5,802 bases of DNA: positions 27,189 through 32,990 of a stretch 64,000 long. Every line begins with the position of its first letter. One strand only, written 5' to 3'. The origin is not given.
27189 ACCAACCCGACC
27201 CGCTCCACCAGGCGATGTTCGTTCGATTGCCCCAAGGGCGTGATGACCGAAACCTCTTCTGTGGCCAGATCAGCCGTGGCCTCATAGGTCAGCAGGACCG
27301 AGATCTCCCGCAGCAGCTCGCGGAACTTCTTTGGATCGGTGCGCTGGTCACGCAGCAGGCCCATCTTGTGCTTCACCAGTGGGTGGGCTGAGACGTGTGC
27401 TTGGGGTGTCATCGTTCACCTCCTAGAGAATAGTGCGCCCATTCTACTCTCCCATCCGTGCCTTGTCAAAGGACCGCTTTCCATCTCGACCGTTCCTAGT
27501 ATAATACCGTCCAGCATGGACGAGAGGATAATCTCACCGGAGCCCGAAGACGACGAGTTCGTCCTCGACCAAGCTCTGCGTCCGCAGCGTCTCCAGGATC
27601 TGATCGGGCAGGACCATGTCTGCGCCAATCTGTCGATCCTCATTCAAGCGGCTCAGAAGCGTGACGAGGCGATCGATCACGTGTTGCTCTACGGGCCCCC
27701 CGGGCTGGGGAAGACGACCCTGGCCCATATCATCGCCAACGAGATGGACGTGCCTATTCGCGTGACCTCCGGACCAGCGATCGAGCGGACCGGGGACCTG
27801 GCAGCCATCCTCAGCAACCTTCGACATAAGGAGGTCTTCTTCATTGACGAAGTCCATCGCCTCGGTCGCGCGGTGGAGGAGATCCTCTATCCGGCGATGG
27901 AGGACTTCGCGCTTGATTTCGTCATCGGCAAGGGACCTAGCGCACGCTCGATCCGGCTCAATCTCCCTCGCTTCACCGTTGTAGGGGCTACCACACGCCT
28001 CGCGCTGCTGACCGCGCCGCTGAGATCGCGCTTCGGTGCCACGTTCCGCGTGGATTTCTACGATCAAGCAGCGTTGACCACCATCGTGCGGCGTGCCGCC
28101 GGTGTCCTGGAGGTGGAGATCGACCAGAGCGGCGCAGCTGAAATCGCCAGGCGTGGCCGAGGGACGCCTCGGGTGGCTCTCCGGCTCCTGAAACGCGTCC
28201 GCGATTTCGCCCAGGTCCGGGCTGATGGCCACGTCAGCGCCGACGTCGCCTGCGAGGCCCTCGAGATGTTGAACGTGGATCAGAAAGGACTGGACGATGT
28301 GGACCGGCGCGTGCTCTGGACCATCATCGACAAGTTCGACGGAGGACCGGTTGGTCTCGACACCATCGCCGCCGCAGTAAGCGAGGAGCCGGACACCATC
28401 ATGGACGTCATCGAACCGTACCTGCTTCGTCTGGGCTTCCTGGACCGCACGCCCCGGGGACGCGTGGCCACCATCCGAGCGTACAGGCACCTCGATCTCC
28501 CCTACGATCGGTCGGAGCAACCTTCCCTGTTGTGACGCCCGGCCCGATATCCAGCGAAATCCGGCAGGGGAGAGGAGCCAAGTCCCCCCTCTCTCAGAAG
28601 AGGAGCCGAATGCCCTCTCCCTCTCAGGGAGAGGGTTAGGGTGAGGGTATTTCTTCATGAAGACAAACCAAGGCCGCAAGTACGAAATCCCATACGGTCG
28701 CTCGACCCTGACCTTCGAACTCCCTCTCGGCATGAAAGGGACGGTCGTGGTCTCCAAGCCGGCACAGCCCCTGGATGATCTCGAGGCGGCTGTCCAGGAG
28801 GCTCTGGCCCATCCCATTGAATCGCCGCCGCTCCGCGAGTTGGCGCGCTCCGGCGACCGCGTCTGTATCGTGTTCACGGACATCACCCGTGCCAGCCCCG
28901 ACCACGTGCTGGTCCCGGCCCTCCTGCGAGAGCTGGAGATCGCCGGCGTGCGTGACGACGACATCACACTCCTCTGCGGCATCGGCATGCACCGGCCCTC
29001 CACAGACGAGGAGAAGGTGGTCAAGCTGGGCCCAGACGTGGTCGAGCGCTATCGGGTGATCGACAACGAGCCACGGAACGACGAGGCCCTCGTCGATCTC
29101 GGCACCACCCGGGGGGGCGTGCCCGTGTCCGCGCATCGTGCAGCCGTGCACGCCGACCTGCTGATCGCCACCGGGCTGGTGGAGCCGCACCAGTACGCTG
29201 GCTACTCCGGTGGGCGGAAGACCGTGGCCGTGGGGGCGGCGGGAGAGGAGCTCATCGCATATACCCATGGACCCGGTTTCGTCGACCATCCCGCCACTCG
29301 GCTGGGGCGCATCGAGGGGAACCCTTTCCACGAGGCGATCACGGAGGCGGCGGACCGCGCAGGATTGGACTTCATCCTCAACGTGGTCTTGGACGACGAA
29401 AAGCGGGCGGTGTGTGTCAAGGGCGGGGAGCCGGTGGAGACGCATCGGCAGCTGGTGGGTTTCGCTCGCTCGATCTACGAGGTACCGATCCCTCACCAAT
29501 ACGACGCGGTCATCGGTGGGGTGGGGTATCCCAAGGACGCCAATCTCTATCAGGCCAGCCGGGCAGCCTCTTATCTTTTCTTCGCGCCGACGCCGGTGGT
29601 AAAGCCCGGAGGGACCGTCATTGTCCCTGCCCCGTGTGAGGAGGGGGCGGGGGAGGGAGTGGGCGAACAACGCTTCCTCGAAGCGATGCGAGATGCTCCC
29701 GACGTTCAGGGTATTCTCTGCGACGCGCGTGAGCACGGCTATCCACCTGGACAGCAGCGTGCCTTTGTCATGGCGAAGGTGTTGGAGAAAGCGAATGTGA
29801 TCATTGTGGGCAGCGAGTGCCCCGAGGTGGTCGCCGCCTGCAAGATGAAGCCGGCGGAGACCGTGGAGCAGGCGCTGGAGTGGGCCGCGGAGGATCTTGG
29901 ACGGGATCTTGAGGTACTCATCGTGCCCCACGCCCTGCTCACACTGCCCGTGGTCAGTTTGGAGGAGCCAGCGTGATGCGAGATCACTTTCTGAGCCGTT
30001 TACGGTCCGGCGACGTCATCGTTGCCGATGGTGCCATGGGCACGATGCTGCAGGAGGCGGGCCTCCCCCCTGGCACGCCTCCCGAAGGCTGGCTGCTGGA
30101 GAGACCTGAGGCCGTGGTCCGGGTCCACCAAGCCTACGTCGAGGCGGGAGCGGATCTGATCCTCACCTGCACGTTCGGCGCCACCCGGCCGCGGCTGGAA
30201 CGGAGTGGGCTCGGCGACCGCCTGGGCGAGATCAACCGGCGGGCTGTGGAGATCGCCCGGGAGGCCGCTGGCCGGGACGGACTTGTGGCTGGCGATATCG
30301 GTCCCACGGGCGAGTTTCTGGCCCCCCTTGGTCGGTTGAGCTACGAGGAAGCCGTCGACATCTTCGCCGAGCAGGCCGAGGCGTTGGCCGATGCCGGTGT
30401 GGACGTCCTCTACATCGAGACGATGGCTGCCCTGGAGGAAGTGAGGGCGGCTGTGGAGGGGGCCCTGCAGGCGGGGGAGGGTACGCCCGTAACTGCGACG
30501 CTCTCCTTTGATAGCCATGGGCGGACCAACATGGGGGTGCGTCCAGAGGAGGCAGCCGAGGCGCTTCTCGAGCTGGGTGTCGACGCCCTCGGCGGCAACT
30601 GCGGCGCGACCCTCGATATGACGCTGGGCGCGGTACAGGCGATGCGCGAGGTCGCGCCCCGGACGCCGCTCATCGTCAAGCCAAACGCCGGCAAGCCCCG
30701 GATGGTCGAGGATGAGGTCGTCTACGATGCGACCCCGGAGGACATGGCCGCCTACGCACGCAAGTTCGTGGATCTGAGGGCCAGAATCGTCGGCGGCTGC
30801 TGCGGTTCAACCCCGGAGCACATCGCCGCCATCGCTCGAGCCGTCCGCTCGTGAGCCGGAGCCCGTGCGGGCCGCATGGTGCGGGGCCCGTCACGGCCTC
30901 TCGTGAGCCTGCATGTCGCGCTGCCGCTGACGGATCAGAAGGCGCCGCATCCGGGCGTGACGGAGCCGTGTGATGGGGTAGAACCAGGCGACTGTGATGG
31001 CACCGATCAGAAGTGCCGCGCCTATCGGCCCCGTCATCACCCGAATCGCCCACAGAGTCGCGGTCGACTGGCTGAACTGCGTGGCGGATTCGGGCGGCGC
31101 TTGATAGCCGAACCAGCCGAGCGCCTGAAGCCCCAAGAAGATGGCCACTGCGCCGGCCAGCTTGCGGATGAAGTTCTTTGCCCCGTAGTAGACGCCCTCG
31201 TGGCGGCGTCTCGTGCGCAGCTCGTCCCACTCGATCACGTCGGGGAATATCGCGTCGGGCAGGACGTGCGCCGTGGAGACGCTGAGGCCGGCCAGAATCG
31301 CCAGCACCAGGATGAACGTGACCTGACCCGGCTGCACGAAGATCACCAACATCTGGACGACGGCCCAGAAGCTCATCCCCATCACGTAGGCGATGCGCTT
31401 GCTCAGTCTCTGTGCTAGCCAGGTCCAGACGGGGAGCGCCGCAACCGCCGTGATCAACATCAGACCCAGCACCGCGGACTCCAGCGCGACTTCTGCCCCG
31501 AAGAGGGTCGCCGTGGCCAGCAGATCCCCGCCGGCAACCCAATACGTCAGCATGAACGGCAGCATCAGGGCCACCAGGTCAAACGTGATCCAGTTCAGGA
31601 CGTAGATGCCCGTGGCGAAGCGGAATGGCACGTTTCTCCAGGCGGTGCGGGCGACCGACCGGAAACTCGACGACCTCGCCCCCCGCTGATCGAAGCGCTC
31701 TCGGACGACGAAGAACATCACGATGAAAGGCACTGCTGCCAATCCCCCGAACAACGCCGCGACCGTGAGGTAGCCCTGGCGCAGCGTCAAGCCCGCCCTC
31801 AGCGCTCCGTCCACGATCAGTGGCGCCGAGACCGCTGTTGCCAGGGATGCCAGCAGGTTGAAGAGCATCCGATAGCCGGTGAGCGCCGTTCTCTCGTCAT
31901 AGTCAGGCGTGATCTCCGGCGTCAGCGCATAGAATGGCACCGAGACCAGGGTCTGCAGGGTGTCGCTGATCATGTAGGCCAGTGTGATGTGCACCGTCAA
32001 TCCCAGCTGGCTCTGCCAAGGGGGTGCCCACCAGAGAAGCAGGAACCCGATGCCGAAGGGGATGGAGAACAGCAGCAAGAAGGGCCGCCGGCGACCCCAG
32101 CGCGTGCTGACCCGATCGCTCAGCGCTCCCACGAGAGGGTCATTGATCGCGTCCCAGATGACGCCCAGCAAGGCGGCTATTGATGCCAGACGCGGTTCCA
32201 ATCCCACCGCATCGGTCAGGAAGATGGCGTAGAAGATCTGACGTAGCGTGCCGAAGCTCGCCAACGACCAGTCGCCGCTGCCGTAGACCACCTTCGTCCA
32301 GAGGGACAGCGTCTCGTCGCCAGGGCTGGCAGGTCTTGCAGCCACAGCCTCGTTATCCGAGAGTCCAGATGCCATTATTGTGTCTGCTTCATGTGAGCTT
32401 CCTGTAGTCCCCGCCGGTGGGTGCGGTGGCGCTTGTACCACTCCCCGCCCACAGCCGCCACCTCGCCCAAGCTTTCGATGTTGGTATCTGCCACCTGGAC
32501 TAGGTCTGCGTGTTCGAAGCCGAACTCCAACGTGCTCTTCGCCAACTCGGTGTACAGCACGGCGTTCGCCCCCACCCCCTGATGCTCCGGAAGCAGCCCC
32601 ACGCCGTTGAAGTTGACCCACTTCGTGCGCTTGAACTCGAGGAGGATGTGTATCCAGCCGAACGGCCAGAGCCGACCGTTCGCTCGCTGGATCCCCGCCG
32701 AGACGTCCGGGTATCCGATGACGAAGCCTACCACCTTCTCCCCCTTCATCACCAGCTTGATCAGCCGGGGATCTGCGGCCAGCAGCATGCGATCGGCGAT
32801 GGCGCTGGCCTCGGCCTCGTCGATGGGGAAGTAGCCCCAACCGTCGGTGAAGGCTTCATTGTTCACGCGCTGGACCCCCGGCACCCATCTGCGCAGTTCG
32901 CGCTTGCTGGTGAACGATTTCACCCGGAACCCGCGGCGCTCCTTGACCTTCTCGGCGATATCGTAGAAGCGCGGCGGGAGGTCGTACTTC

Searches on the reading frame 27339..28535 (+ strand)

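Call 8: search_protein_families(library=pfam, proteins=[window:27339-28535:+], max_evalue=0.001)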
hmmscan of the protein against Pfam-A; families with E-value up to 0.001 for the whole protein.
window:27339-28535:+ (398 aa): 10 families
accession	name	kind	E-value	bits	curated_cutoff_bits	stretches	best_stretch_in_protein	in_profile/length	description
PF05496.18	RuvB_N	-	2e-76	255.6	27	1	80-237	1-158/159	Holliday junction DNA helicase RuvB P-loop domain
PF17864.7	AAA_lid_4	-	2.3e-30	104.6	27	1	241-314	1-74/74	RuvB AAA lid domain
PF05491.19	RuvB_C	-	3.8e-24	84.9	24.7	1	316-385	2-71/72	RuvB C-terminal winged helix domain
PF00004.35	AAA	-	1.1e-21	78.1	21.2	1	115-238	1-129/131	ATPase family associated with various cellular activities (AAA)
PF07728.20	AAA_5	-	2.8e-08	34.3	22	1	114-232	1-139/139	AAA domain (dynein-related subfamily)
PF13191.12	AAA_16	-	2e-05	25.6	32.6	0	89-149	3-62/167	AAA ATPase domain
PF20720.3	nSTAND3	-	9.4e-05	22.6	27.2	1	110-171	15-73/155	Novel STAND NTPase 3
PF13401.12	AAA_22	-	0.00035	21.3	27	0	114-136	7-29/130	AAA domain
PF01078.27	Mg_chelatase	-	0.00037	20.4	20.3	0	86-133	3-43/207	Magnesium chelatase, subunit ChlI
PF05673.19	DUF815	-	0.00039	20.1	23.8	0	81-170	23-114/249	Protein of unknown function (DUF815)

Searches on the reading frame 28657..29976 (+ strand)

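Call 8: search_protein_families(library=pfam, proteins=[window:28657-29976:+], max_evalue=0.001)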
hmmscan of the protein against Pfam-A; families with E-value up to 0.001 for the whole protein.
window:28657-29976:+ (439 aa): 2 families
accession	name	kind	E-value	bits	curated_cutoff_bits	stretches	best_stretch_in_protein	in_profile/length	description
PF09861.14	Lar_N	-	1.3e-58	198.1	23.3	1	13-215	1-202/204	Lactate racemase N-terminal domain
PF21113.2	LarA_C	-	6.5e-17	62.3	25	1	288-425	13-146/152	Lactate racemase C-terminal domain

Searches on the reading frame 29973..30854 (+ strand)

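Call 8: search_protein_families(library=pfam, proteins=[window:29973-30854:+], max_evalue=0.001)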
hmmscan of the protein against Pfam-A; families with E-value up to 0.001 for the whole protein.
window:29973-30854:+ (293 aa): 1 family
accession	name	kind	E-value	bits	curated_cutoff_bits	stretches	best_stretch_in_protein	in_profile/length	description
PF02574.22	S-methyl_trans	-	2.6e-76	257.6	22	1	16-291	1-283/283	Homocysteine S-methyltransferase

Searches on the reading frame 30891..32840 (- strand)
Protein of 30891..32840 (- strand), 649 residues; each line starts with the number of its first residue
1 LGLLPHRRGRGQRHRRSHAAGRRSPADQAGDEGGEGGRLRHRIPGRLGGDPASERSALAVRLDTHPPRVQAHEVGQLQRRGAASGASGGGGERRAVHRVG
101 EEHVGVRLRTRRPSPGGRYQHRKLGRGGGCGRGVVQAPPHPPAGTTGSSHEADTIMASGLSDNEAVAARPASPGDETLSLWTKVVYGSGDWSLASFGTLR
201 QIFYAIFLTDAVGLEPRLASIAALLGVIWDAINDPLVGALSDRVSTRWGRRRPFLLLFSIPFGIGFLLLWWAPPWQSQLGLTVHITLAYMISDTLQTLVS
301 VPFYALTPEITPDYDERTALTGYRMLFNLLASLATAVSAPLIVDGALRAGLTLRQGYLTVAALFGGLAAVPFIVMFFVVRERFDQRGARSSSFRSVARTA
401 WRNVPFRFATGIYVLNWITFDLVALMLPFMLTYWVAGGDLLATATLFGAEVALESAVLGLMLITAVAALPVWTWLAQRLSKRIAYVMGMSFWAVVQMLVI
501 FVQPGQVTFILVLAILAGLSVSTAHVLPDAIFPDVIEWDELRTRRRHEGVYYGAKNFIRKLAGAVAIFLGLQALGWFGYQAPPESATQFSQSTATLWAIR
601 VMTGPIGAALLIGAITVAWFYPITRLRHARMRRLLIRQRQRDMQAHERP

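Call 8: search_protein_families(library=pfam, proteins=[window:30891-32840:-], max_evalue=0.001)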
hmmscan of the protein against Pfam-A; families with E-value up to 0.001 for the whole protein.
window:30891-32840:- (649 aa): 2 families
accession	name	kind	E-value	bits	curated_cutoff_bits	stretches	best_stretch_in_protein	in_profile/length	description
PF13347.12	MFS_2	-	1.4e-83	281.3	27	1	186-625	2-427/427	MFS/sugar transport protein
PF07690.21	MFS_1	-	1e-12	48.1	33.4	1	203-566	18-346/347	Major Facilitator Superfamily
